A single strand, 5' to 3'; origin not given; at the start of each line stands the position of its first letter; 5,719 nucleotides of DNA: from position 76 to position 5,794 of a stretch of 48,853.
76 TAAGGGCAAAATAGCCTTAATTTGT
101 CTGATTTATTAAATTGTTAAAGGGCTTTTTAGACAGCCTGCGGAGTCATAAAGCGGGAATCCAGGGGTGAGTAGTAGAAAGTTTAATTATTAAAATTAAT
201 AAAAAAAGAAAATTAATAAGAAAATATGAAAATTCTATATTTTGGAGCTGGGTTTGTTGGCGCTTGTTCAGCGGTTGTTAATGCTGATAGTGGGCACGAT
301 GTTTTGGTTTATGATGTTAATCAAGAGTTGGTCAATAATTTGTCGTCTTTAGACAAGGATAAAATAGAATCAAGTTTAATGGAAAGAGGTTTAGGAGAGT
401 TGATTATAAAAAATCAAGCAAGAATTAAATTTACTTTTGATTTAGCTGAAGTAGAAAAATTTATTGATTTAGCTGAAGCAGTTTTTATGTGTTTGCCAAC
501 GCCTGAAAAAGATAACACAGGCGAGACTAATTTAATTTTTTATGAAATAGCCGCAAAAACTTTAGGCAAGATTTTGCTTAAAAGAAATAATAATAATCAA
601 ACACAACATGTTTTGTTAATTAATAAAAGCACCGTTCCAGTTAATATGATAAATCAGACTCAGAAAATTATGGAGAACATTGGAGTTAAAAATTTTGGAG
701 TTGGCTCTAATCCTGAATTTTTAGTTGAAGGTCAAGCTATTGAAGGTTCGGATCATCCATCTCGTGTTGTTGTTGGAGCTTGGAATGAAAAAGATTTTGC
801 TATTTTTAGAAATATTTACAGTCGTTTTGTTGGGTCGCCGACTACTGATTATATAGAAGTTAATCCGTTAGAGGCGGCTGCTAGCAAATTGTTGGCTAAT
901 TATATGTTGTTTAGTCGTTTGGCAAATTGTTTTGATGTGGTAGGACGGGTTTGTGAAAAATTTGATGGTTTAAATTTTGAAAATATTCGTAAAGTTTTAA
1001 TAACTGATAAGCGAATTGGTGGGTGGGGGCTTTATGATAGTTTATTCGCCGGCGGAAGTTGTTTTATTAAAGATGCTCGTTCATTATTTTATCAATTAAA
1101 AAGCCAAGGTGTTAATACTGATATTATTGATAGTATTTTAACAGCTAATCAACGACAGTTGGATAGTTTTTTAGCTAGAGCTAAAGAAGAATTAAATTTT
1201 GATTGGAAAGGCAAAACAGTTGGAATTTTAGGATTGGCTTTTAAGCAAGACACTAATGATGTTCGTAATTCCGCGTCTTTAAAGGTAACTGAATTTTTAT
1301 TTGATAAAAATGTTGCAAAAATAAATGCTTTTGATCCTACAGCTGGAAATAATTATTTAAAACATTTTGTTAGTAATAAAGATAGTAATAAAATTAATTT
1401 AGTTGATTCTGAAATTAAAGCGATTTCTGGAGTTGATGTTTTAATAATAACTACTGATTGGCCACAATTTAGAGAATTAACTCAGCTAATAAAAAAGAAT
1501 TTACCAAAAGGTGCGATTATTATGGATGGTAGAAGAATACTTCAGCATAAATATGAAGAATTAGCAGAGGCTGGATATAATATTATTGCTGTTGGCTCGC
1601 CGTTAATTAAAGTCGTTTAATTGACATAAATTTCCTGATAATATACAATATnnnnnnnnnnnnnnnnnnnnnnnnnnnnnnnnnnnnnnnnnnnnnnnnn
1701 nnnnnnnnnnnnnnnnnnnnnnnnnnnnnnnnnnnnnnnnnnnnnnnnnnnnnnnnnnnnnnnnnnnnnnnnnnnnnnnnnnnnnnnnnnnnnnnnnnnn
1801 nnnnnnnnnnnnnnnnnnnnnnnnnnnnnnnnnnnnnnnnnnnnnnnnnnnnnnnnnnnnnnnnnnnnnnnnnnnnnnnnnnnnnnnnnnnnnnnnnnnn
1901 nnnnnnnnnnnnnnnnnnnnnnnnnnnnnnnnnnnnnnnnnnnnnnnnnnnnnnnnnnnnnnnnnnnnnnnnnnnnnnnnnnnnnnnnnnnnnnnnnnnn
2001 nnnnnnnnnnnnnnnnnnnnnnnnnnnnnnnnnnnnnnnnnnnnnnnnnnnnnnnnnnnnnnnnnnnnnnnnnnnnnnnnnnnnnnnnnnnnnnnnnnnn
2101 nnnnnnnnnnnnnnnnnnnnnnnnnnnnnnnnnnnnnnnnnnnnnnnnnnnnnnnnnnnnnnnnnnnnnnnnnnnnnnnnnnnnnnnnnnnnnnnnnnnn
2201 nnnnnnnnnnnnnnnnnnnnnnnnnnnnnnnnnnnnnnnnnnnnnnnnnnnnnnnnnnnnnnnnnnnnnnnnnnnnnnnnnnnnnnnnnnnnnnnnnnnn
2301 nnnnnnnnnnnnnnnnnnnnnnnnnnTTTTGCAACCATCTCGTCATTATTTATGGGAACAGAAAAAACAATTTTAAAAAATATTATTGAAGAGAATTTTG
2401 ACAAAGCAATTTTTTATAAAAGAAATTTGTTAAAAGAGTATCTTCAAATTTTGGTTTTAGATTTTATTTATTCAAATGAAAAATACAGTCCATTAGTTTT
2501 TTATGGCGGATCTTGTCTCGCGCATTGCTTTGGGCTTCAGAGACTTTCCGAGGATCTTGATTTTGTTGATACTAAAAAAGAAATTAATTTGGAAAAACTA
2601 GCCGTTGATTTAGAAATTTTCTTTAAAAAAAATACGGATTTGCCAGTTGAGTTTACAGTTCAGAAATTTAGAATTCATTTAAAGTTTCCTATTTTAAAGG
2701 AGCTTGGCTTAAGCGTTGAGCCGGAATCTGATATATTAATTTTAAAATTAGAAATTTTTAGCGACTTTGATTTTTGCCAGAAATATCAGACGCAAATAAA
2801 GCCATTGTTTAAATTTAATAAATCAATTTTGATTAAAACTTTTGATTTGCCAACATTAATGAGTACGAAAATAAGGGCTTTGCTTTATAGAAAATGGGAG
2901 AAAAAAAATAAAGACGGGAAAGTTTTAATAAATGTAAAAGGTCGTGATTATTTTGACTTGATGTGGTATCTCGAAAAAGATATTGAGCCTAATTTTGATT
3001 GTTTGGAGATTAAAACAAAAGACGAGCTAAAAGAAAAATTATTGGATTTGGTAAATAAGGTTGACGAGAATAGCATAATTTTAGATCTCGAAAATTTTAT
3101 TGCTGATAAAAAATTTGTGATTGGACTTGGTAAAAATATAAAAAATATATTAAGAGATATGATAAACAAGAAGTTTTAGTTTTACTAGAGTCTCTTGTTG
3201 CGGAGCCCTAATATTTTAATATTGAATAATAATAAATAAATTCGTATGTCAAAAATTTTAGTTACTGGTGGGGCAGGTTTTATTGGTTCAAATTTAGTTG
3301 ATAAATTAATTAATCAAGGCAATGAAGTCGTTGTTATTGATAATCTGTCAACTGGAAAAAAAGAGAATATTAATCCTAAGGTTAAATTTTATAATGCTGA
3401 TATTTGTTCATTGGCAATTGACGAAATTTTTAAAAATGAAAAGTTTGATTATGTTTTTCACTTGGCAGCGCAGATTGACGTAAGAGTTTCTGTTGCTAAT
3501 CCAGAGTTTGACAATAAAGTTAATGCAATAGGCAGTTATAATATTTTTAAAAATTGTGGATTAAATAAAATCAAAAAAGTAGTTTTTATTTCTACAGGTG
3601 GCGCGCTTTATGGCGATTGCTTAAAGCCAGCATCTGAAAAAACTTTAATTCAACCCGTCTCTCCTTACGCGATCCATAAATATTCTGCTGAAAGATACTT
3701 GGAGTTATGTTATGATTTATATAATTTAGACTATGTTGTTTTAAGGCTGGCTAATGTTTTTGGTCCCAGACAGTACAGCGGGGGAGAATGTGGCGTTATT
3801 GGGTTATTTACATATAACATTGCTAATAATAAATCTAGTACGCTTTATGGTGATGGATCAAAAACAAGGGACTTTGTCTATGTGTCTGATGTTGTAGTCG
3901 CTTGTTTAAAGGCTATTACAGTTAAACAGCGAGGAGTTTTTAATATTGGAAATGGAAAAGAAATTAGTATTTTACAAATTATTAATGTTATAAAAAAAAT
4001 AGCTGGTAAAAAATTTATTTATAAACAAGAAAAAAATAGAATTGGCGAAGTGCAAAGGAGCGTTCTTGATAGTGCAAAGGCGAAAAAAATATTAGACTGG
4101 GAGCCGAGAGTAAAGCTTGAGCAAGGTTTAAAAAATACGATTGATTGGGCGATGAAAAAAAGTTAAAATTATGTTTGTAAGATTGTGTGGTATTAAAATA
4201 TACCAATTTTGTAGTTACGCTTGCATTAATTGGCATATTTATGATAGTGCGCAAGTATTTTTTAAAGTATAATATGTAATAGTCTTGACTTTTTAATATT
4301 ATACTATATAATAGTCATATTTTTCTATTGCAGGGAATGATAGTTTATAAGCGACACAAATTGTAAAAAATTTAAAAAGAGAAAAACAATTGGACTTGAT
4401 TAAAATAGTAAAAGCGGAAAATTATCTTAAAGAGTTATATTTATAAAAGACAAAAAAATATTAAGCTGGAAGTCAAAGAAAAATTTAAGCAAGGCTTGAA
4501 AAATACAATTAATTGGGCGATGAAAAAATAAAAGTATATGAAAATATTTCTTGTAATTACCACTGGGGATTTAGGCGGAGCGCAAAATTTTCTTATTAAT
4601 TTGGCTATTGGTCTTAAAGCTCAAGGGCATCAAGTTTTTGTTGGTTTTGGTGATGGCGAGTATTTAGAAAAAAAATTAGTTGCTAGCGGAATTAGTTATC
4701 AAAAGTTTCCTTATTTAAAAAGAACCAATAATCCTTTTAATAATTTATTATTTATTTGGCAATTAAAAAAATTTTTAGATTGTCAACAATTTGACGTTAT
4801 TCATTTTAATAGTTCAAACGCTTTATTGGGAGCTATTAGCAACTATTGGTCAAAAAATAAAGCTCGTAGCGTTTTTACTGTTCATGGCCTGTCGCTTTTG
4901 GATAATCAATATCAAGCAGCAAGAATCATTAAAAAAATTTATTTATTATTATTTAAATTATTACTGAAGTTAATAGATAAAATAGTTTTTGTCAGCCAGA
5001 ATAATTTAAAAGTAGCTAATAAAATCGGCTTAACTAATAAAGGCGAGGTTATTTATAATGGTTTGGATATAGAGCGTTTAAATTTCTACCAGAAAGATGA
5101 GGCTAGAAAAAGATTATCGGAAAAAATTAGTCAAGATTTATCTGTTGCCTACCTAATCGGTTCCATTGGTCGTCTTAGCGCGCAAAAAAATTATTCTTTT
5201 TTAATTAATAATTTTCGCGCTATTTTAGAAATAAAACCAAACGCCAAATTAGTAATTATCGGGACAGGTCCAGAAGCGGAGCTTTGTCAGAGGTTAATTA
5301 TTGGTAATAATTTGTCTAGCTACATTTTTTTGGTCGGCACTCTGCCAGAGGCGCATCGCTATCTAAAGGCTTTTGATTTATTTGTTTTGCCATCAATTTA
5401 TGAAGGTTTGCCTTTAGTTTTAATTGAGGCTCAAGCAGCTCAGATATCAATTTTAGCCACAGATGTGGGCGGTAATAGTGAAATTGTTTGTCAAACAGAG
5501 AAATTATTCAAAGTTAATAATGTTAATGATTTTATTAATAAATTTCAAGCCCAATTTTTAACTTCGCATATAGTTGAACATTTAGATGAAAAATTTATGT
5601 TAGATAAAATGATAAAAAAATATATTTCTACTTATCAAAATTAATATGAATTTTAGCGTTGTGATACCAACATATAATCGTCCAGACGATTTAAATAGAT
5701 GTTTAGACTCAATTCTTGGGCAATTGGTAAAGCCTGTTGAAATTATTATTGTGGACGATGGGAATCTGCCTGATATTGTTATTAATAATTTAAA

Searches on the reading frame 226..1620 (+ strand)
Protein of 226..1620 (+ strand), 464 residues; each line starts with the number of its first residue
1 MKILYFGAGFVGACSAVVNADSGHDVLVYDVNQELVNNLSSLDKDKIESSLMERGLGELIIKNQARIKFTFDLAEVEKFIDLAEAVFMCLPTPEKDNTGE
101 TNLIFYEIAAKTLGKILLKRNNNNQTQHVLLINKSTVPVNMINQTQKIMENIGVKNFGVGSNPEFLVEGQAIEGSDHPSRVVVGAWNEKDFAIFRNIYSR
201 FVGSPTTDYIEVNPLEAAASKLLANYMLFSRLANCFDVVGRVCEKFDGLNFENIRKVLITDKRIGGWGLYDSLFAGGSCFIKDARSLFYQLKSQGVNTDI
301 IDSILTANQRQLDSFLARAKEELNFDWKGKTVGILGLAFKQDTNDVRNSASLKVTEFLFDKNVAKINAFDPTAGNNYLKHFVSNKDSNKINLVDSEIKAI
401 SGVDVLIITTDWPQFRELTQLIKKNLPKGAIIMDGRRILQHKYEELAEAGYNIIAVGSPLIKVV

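Call 6: search_protein_families(library=pfam, proteins=[window:226-1620:+], max_evalue=0.001)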
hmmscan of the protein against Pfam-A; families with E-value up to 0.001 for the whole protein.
window:226-1620:+ (464 aa): 4 families
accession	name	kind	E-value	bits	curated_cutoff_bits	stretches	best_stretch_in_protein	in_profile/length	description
PF03721.20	UDPG_MGDP_dh_N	-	7.5e-33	114.1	27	1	1-194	1-184/187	UDP-glucose/GDP-mannose dehydrogenase family, NAD binding domain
PF03720.21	UDPG_MGDP_dh_C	-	2.7e-22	79.5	30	1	333-440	1-102/103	UDP-glucose/GDP-mannose dehydrogenase family, UDP binding domain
PF00984.24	UDPG_MGDP_dh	-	4.3e-13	49.6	25.4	1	216-309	2-93/94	UDP-glucose/GDP-mannose dehydrogenase family, central domain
PF02737.24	3HCDH_N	-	8e-05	23.1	22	1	6-87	5-87/180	3-hydroxyacyl-CoA dehydrogenase, NAD binding domain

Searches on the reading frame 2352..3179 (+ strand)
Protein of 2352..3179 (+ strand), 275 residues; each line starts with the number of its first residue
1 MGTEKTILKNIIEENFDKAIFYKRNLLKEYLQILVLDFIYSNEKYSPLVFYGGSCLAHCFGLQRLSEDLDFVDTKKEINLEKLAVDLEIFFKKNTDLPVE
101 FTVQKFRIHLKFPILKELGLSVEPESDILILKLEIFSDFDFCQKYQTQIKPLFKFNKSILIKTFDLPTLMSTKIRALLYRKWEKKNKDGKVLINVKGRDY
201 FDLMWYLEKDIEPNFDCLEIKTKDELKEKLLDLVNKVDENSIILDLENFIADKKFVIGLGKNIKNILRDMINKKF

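Call 6: search_protein_families(library=pfam, proteins=[window:2352-3179:+], max_evalue=0.001)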
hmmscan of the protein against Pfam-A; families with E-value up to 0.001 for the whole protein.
window:2352-3179:+ (275 aa): 1 family
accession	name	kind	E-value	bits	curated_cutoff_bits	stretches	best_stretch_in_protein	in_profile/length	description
PF08843.17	AbiEii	-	3e-19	70.3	22.5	1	46-233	13-197/238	Nucleotidyl transferase AbiEii toxin, Type IV TA system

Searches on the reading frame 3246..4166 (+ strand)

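Call 6: search_protein_families(library=pfam, proteins=[window:3246-4166:+], max_evalue=0.001)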
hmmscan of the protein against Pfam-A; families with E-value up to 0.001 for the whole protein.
window:3246-4166:+ (306 aa): 7 families
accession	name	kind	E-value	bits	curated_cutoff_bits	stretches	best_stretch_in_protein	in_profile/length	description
PF01370.27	Epimerase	-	1.3e-59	202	20.9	1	4-235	1-240/240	NAD dependent epimerase/dehydratase family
PF16363.11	GDP_Man_Dehyd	-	5.6e-54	184.3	27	1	5-297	1-331/332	GDP-mannose 4,6 dehydratase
PF01073.25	3Beta_HSD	-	5.8e-19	68.6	22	1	5-223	1-228/280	3-beta hydroxysteroid dehydrogenase/isomerase family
PF02719.21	Polysacc_synt_2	-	3.1e-17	63.2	20.2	1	4-258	1-252/293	Polysaccharide biosynthesis protein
PF04321.23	RmlD_sub_bind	-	4.1e-15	56.1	27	1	3-288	2-272/287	RmlD substrate binding domain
PF07993.18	NAD_binding_4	-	1.4e-08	34.6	20.1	0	65-173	87-209/258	Male sterility protein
PF13460.12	NAD_binding_10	-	1.4e-06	28.8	27.2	1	8-169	1-144/184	NAD(P)H-binding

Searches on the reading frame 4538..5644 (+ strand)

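Call 6: search_protein_families(library=pfam, proteins=[window:4538-5644:+], max_evalue=0.001)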
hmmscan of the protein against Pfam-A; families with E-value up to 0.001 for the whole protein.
window:4538-5644:+ (368 aa): 5 families
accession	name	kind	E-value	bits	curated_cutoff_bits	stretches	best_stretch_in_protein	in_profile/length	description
PF00534.26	Glycos_transf_1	-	9.4e-28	97.3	26.4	1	205-336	16-152/172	Glycosyl transferases group 1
PF13692.12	Glyco_trans_1_4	-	4.7e-26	92.2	27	1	206-336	3-136/142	Glycosyl transferases group 1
PF13439.12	Glyco_transf_4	-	2.9e-23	83.2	28.5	1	13-180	2-170/170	Glycosyltransferase Family 4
PF13579.12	Glyco_trans_4_4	-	1.9e-09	38.5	29.7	1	13-154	1-136/158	Glycosyl transferase 4-like domain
PF13477.12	Glyco_trans_4_2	-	1.3e-07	32.3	23.4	1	16-152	10-138/139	Glycosyl transferase 4-like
